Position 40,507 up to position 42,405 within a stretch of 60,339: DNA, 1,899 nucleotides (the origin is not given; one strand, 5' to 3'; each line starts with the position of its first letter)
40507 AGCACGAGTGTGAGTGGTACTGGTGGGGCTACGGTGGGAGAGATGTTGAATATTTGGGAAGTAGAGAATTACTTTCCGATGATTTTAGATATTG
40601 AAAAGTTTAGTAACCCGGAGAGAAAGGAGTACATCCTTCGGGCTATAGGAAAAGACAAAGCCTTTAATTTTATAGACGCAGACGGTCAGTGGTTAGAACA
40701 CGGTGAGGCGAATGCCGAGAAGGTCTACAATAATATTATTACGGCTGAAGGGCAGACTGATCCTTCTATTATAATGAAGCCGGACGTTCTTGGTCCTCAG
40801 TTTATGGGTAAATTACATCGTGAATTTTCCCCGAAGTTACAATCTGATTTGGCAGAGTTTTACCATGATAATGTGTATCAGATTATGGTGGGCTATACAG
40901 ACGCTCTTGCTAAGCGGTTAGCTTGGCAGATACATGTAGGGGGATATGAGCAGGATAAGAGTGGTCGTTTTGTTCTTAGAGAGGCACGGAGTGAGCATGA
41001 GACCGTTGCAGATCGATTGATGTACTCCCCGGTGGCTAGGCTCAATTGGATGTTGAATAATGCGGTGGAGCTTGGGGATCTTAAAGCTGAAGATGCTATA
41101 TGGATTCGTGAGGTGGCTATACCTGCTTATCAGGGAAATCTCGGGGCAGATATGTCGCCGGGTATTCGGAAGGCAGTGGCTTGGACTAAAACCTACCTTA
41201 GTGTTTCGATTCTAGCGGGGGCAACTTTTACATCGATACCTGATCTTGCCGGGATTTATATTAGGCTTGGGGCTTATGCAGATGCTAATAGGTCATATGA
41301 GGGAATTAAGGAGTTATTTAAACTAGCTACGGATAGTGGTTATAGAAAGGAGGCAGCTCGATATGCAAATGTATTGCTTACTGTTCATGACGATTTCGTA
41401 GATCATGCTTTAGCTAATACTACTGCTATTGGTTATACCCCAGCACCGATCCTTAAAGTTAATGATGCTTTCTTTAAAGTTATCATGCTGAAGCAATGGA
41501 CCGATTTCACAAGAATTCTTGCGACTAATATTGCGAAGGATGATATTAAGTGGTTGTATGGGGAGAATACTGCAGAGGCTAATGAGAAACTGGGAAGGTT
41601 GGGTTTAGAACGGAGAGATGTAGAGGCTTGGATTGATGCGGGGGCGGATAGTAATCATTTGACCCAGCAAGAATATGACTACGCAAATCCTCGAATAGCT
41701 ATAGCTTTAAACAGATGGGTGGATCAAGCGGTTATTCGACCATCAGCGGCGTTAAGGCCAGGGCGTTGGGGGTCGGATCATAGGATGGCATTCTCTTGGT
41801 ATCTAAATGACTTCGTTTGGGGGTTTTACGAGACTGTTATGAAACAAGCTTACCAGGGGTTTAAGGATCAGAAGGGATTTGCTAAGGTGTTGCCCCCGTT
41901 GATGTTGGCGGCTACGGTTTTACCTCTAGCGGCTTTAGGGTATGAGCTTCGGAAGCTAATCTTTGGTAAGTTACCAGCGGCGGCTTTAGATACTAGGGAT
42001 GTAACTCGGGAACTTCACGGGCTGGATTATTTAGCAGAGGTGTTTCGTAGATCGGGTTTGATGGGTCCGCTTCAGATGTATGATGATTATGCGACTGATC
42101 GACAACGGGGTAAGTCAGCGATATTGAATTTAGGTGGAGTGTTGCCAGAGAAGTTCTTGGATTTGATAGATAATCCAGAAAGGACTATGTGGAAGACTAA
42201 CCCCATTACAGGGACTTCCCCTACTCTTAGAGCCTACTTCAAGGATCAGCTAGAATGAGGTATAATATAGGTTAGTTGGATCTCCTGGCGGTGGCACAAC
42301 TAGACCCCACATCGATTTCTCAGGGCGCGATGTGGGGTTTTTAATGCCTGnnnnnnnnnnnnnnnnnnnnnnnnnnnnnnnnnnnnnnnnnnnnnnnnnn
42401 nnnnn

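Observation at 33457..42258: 2933-aa polyvalent-type giant protein: apparently intact SNase nuclease plus MORN repeats plus HExxH peptidase plus membrane segments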

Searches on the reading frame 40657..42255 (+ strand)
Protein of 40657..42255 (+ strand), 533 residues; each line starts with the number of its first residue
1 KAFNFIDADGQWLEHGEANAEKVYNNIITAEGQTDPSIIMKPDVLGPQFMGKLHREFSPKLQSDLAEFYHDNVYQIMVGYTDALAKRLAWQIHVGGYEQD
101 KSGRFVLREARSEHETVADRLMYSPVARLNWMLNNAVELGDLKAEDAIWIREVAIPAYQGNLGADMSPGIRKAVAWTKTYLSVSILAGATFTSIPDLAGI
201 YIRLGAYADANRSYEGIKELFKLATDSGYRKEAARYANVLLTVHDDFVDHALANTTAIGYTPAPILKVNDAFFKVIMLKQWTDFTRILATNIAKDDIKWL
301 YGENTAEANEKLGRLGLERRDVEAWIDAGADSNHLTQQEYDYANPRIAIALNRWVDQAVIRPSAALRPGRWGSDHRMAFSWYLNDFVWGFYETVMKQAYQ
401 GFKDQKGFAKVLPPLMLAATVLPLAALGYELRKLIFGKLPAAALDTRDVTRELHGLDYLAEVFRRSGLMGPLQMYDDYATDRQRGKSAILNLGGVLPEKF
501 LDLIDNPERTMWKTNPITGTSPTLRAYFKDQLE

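Call 21: find_related_loci(query=window:40657-42255:+, collection=viral_contigs, flank=10000)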
Query window:40657-42255:+ (533 aa) in viral_contigs; peptide patterns used: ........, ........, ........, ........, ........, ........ (x = any residue, [..] = any of these).
No stretch of DNA in the collection matches any of the patterns.

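Call 30: find_homologous_proteins(query=window:40657-42255:+, max_evalue=0.001)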
Query window:40657-42255:+ (533 aa): 5 proteins with E <= 0.001 among 8000 candidates.
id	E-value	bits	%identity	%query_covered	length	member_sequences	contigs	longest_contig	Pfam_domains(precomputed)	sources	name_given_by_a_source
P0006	4.3e-193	661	98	55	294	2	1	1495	-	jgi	jgi:hypothetical protein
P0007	4.3e-141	490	47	95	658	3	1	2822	-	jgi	-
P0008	2.1e-135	471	49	88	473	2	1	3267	-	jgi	jgi:hypothetical protein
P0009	1.6e-113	399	52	68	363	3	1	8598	-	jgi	-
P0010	3.0e-70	256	40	66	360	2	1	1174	-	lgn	-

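Call 111: find_related_loci(query=A6, collection=genome_contigs, flank=3000)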
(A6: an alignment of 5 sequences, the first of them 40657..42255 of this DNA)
Query A6 (533 aa) in genome_contigs; peptide patterns used: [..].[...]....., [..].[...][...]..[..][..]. (x = any residue, [..] = any of these).
172 stretches matched a pattern; 1 encode a relative of the query (tblastn E <= 1e-3); 1 distinct loci.
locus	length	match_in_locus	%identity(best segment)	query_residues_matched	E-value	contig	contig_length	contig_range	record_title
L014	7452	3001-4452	28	18-516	5e-42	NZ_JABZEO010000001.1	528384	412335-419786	Allochromatium humboldtianum strain DSM 21881 assembly_contig_1, whole genome shotgun sequence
